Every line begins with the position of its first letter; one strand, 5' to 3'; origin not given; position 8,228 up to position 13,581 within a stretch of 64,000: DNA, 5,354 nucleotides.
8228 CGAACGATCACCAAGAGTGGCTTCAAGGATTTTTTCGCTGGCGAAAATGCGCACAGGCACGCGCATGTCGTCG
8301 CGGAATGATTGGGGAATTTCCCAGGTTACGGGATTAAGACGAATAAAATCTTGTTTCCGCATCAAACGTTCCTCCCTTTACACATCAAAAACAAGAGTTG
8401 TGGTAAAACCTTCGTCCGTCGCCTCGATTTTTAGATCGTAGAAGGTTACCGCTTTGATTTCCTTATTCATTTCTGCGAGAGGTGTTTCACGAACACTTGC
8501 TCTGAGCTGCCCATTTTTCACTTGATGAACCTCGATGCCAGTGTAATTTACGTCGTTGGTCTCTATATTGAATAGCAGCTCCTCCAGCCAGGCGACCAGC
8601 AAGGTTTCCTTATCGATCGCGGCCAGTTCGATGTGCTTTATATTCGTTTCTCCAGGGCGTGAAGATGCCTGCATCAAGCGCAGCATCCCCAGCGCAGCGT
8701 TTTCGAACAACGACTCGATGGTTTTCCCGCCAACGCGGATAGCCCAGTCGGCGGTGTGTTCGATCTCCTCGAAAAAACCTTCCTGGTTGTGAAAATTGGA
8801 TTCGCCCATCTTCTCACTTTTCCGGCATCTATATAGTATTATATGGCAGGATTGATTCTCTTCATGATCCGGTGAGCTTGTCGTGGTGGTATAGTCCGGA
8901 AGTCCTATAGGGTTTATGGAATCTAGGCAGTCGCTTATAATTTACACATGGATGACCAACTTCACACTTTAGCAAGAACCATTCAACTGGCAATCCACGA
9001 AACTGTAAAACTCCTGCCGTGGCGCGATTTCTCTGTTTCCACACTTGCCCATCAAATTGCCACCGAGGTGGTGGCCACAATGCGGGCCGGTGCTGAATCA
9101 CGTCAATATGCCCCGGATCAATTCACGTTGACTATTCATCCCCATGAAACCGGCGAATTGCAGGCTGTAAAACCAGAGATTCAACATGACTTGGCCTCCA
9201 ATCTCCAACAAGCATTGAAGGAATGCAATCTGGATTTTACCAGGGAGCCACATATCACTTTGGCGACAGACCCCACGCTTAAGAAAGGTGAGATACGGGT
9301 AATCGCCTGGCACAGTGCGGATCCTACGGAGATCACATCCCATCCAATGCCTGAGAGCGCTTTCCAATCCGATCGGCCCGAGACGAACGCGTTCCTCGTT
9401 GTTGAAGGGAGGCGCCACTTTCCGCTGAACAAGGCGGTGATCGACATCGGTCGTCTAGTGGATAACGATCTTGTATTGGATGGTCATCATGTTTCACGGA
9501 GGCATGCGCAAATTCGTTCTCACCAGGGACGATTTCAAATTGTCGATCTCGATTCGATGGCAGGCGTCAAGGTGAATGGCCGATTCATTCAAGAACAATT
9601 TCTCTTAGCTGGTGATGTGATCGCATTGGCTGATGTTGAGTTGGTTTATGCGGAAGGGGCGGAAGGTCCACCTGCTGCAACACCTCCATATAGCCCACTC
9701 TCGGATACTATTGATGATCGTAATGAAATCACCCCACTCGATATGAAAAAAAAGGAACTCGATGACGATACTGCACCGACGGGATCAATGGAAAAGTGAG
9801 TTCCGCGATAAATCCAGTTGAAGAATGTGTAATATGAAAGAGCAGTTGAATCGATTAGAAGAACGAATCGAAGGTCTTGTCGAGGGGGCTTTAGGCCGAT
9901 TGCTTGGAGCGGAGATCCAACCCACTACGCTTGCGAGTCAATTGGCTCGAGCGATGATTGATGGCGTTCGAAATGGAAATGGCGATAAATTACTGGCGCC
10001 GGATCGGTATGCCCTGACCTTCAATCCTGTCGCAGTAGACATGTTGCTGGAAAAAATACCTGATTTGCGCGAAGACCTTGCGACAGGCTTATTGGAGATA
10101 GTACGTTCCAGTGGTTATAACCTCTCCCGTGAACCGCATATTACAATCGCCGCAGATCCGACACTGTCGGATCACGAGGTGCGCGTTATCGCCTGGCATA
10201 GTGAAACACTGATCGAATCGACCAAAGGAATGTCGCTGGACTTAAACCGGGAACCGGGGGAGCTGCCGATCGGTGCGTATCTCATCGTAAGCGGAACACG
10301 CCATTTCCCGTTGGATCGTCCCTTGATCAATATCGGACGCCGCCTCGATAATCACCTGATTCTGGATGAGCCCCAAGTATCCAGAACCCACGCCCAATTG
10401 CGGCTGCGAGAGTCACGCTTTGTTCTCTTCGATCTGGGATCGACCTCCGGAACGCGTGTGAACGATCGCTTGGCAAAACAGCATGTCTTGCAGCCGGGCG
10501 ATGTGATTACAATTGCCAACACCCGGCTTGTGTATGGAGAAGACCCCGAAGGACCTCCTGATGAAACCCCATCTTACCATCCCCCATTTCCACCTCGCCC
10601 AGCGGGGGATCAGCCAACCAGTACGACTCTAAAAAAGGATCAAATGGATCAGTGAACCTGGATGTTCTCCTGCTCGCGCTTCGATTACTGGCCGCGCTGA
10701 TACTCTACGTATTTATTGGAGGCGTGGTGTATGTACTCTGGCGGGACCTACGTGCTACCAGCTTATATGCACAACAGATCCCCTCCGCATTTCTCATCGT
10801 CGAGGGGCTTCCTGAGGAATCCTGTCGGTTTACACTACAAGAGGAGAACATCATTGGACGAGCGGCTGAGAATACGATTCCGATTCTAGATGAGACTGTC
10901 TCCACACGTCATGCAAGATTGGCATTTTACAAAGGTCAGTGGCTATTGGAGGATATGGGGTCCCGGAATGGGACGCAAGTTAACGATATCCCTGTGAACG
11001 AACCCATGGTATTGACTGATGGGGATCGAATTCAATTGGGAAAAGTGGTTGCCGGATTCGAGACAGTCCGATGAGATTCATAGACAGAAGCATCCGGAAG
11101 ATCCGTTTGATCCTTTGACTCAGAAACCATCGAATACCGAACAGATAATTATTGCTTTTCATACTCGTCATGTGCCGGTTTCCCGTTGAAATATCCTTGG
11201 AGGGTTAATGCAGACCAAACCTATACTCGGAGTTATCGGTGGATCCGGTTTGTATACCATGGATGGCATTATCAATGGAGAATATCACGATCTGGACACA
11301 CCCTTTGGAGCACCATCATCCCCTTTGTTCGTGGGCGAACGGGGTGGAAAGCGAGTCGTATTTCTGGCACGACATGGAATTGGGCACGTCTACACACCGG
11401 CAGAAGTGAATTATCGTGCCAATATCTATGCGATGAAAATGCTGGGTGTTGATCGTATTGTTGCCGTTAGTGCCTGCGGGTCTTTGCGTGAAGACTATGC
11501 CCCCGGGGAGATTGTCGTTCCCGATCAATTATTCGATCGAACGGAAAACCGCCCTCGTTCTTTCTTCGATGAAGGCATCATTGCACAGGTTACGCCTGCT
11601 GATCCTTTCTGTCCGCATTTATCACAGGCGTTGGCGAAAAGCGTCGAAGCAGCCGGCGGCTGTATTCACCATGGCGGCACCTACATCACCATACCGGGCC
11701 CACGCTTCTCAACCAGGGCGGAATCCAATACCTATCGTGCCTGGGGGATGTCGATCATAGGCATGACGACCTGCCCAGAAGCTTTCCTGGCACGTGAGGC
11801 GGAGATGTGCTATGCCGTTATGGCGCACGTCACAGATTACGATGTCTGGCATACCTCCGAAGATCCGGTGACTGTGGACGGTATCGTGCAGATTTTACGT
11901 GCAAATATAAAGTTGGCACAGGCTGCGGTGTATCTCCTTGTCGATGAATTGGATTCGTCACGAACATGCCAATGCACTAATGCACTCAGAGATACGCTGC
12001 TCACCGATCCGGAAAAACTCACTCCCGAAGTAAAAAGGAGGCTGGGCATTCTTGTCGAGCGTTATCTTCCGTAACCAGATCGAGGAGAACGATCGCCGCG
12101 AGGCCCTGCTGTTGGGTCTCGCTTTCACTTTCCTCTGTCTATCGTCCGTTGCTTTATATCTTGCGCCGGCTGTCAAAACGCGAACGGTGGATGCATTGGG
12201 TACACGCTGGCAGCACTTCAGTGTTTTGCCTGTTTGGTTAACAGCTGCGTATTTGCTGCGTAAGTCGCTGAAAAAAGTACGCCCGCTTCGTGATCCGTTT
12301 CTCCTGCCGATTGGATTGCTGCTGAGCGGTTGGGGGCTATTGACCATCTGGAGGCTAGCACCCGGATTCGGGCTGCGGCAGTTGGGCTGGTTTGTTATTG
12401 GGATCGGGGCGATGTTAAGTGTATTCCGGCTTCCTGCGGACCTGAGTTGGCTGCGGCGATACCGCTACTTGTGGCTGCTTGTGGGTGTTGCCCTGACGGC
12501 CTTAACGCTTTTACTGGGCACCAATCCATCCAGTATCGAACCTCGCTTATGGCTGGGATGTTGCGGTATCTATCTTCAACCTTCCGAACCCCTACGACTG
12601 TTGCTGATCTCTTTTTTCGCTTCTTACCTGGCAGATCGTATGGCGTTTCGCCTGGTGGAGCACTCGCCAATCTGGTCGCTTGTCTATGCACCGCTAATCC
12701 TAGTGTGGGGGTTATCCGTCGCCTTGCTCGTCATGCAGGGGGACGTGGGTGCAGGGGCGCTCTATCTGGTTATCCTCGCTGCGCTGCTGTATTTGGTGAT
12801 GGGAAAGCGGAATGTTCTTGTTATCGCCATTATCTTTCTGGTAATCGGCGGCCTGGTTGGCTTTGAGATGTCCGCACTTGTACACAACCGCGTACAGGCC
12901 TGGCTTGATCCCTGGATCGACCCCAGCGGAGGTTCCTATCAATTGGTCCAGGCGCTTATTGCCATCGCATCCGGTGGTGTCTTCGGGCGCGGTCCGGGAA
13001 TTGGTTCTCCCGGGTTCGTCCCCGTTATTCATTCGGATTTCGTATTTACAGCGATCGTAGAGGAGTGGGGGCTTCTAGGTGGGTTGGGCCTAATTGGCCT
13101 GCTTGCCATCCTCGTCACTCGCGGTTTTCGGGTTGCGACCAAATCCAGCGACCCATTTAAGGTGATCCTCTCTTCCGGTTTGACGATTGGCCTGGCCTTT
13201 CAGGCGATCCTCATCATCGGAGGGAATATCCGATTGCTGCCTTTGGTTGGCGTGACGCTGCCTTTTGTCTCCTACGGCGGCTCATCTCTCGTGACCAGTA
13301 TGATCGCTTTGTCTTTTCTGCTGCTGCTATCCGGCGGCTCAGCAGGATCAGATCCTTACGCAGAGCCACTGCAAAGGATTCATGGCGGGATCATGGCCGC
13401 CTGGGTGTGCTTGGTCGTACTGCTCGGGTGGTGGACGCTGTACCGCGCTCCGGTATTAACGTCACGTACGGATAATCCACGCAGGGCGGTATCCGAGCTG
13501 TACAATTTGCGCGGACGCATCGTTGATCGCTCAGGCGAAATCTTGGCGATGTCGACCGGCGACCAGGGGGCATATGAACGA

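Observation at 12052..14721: Natural SEDS-bPBP fusion in which the transpeptidase active-site motifs all appear to be lost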

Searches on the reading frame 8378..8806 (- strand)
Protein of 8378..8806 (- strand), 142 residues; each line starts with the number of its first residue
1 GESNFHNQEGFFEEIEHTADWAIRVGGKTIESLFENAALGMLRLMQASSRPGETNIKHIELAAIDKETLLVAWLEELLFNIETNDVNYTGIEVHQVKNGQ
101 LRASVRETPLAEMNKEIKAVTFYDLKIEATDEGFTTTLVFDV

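Call 6: search_protein_families(library=pfam, proteins=[window:8378-8806:-], max_evalue=0.001)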
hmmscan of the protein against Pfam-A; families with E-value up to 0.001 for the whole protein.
window:8378-8806:- (142 aa): 1 family
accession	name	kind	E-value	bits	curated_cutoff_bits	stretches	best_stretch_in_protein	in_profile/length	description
PF01951.21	Archease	-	7.5e-32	110.9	25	1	12-142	1-136/136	Archease protein family (MTH1598/TM1083)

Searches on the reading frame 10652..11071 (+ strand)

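Call 6: search_protein_families(library=pfam, proteins=[window:10652-11071:+], max_evalue=0.001)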
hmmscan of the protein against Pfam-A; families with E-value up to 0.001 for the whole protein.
window:10652-11071:+ (140 aa): 2 families
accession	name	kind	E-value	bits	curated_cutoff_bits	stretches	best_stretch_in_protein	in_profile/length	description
PF00498.31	FHA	-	7.6e-19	68.4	20.7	1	67-130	2-67/67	FHA domain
PF16697.10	Yop-YscD_cpl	-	3.1e-12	47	33.2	1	56-134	8-88/94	Inner membrane component of T3SS, cytoplasmic domain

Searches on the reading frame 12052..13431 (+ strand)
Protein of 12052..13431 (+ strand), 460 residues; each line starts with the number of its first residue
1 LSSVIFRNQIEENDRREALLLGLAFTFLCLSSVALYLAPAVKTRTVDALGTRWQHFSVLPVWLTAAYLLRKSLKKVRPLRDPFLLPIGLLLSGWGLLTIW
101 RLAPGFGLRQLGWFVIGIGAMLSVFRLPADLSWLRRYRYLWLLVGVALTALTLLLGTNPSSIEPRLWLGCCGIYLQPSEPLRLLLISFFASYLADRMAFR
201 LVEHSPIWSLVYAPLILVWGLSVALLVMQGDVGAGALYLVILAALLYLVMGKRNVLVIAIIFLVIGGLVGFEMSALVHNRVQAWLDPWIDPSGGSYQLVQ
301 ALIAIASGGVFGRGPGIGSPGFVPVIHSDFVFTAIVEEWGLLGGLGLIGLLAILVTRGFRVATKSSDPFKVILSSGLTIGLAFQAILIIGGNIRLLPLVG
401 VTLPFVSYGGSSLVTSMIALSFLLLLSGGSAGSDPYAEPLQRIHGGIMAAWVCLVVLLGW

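Call 34: search_solved_structures(query=window:12052-13431:+, max_evalue=1e-10, show_alignments=4)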
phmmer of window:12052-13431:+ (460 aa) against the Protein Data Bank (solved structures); distinct sequences matched with E-value up to 1e-10: 7.
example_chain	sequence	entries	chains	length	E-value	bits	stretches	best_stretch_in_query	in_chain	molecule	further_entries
25hr_A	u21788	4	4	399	3.3e-29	105.8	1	106-426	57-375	Probable peptidoglycan glycosyltransferase FtsW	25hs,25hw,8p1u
8bh1_A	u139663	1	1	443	4e-29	105.5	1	106-426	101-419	Probable peptidoglycan glycosyltransferase FtsW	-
6bar_A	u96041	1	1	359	1.8e-28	103.3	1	95-426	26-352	Rod shape determining protein RodA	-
6pl5_A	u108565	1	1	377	2.1e-28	103.1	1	95-426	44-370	Peptidoglycan glycosyltransferase RodA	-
6bas_A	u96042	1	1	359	3.5e-27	99.1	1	95-426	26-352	Peptidoglycan glycosyltransferase RodA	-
6pl6_A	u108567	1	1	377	4e-27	98.9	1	95-426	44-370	Peptidoglycan glycosyltransferase RodA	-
8tj3_B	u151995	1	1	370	1e-24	91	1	80-423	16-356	Peptidoglycan glycosyltransferase MrdB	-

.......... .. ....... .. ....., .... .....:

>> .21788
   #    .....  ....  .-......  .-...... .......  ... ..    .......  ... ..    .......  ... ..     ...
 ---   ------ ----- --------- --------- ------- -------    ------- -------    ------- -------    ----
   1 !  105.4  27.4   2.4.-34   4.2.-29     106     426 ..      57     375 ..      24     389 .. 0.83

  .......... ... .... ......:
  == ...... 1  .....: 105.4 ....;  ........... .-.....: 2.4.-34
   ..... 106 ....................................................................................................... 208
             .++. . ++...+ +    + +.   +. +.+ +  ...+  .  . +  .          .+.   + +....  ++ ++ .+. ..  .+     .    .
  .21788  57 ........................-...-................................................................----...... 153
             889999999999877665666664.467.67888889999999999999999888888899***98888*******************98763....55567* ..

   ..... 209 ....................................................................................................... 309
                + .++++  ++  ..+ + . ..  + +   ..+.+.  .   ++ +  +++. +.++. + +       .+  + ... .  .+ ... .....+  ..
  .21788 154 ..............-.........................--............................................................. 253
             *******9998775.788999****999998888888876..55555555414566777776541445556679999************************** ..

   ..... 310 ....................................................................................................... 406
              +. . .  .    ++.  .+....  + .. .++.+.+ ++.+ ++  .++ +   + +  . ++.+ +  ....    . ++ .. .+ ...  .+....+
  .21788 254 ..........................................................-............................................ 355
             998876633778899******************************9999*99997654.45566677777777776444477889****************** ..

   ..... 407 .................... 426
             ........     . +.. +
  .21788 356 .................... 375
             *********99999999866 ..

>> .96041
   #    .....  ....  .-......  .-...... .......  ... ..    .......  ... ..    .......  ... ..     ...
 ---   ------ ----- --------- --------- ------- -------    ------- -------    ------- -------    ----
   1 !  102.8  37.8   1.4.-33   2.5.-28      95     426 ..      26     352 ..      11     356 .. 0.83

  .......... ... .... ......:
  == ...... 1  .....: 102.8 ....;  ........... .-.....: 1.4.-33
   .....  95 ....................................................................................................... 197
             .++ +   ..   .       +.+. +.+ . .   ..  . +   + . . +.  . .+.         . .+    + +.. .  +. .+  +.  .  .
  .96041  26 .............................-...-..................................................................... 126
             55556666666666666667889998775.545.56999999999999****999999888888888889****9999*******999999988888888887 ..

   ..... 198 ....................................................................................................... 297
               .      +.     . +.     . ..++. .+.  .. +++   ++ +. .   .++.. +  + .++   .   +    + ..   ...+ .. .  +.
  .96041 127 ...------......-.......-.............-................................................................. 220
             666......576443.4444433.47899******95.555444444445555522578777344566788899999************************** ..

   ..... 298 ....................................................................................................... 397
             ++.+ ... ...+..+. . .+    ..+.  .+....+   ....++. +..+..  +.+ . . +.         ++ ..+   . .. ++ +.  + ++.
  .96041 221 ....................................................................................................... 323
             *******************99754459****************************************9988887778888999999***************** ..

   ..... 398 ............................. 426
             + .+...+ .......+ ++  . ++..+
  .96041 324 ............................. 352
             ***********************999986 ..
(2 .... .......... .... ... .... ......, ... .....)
